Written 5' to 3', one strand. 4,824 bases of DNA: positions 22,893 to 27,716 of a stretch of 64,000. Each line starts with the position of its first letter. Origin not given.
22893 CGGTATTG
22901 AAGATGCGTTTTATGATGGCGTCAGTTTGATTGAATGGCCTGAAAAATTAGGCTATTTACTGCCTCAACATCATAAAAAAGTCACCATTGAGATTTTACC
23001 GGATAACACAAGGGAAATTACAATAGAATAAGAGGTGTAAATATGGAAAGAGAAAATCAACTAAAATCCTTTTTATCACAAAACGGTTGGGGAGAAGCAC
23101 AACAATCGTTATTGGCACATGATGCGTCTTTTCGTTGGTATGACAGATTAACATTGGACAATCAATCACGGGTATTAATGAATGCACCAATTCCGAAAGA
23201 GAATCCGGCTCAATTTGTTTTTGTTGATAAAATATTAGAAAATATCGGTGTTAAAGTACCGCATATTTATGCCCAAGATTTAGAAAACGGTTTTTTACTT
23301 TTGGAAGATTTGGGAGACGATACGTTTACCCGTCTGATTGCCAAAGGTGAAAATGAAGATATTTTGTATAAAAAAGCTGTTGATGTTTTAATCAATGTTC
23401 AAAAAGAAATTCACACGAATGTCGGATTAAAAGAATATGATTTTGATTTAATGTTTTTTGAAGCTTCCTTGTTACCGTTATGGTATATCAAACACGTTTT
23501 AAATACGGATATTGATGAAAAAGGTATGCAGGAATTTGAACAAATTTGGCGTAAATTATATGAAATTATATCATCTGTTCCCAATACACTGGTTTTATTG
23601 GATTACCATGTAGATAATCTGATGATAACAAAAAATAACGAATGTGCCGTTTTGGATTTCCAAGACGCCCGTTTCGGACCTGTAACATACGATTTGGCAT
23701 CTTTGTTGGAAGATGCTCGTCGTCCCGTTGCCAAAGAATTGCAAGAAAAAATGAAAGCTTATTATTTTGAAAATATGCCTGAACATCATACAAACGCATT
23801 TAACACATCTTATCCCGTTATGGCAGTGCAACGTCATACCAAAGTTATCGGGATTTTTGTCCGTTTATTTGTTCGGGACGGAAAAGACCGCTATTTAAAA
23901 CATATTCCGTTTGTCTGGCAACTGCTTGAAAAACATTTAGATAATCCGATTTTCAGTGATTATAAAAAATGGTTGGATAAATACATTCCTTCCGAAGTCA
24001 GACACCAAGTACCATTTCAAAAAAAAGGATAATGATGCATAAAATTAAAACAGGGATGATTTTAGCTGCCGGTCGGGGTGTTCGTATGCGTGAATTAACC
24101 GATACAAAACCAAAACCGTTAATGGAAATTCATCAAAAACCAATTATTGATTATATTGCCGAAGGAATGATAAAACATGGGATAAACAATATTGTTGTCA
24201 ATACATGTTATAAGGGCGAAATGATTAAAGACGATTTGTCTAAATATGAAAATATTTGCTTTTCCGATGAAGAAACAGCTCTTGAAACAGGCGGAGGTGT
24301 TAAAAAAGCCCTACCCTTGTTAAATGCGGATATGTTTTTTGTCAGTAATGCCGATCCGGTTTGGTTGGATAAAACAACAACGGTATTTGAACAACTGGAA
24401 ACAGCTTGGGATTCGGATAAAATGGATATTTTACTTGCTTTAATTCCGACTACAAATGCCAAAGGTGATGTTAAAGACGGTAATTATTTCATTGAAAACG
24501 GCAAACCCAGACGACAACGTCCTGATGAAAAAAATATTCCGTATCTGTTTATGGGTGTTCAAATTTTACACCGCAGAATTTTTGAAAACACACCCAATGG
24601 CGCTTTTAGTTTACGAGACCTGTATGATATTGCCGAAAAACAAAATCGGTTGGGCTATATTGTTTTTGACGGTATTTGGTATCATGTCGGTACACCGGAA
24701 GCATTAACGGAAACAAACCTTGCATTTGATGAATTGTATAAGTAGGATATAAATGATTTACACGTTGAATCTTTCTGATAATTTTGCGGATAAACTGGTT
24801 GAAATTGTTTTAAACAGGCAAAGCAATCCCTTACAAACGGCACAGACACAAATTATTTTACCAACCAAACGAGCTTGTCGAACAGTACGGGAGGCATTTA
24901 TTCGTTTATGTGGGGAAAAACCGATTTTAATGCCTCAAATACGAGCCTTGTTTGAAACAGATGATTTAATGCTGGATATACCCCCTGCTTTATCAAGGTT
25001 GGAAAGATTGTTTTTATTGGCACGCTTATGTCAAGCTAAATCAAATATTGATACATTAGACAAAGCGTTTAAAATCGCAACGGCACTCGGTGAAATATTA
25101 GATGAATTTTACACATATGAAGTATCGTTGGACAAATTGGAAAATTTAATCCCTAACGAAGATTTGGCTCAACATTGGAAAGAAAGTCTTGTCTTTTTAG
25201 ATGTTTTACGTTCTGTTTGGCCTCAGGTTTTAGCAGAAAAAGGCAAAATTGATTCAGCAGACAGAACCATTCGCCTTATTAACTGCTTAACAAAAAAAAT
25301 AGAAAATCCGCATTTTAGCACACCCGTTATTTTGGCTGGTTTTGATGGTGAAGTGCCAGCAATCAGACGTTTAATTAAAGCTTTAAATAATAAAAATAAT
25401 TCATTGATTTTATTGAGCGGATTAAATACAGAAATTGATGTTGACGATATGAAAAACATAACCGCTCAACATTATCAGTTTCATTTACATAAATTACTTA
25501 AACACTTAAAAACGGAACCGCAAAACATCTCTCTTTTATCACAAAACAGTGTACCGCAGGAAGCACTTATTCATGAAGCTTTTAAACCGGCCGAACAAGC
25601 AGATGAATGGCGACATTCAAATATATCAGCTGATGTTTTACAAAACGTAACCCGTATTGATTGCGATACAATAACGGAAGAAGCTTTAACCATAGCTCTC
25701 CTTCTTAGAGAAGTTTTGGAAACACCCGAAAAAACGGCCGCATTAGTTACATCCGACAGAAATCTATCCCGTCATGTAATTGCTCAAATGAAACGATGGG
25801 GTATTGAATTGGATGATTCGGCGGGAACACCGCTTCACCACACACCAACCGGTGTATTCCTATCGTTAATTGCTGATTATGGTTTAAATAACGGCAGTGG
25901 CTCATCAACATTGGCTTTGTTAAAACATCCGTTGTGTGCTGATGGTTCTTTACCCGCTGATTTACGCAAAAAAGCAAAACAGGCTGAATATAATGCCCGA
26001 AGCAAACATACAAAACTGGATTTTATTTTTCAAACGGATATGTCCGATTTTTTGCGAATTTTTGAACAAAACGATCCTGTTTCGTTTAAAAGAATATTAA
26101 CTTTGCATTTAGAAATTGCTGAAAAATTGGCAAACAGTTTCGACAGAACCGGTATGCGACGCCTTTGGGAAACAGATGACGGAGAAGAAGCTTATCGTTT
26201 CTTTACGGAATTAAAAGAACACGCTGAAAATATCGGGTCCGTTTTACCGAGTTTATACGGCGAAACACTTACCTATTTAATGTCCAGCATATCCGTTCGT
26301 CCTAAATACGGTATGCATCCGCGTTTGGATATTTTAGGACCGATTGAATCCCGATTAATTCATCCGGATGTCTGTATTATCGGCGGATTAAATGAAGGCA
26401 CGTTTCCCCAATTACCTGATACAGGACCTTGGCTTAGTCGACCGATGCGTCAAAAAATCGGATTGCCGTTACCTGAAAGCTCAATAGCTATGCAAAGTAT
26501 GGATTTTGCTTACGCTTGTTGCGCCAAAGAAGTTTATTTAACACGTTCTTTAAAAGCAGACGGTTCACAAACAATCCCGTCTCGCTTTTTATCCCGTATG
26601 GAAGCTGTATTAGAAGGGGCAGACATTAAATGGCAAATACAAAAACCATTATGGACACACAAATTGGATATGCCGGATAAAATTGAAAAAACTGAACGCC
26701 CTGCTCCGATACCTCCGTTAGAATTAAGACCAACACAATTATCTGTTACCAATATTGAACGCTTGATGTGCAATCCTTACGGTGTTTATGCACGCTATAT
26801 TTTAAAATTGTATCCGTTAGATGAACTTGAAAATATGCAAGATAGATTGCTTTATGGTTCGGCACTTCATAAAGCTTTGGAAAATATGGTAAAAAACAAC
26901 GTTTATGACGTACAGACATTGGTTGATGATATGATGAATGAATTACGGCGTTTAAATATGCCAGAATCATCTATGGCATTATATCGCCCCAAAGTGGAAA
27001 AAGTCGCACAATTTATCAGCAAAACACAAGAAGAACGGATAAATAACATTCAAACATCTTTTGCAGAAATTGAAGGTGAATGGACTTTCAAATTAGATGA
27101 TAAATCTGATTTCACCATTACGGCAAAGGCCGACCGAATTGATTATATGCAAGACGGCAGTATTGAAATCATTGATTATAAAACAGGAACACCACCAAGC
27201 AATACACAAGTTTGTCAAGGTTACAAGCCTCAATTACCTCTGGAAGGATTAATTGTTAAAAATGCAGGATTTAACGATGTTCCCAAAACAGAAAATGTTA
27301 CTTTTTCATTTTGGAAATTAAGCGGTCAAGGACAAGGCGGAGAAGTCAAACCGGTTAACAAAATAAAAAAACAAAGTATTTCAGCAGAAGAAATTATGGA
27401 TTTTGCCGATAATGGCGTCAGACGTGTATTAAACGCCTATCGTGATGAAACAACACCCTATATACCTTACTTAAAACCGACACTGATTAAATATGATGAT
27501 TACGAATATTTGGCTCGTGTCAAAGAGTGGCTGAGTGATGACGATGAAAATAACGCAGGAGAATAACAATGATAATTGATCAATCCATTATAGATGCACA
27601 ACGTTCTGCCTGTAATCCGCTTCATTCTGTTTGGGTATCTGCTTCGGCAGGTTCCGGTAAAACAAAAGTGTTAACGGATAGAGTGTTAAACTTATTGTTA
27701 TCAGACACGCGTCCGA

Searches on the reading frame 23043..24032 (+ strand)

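Call 16: search_protein_families(library=pfam, proteins=[window:23043-24032:+], max_evalue=0.001)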
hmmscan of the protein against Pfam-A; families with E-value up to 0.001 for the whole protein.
window:23043-24032:+ (329 aa): 2 families
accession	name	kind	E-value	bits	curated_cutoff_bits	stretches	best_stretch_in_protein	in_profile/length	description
PF01636.29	APH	-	5.9e-22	79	23.2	1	23-246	4-234/239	Phosphotransferase enzyme family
PF02958.26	EcKL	-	3.5e-07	30.3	22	1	175-249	209-289/294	Ecdysteroid kinase-like family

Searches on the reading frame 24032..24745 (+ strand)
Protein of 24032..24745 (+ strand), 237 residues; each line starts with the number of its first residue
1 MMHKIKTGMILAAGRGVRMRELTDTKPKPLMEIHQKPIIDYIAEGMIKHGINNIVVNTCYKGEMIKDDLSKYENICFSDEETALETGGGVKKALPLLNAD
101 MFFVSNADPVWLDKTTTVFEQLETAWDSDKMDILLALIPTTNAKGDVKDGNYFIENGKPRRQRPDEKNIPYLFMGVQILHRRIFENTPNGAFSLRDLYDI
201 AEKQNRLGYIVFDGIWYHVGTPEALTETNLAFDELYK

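Call 16: search_protein_families(library=pfam, proteins=[window:24032-24745:+], max_evalue=0.001)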
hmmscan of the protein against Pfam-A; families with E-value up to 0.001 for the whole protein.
window:24032-24745:+ (237 aa): 2 families
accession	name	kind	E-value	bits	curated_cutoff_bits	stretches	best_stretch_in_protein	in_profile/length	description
PF00483.29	NTP_transferase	-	2.9e-17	63.5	21.2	1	8-231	2-241/245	Nucleotidyl transferase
PF12804.13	NTP_transf_3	-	6e-13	49.7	27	1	8-133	1-118/160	MobA-like NTP transferase domain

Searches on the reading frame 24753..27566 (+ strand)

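Call 98: search_protein_families(library=pfam, proteins=[window:24753-27566:+], max_evalue=0.01)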
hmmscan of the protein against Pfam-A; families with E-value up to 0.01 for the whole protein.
window:24753-27566:+ (937 aa): 1 family
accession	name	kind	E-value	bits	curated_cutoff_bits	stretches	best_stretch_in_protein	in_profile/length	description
PF12705.13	PDDEXK_1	-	1.9e-19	71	22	1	662-905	1-233/247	PD-(D/E)XK nuclease superfamily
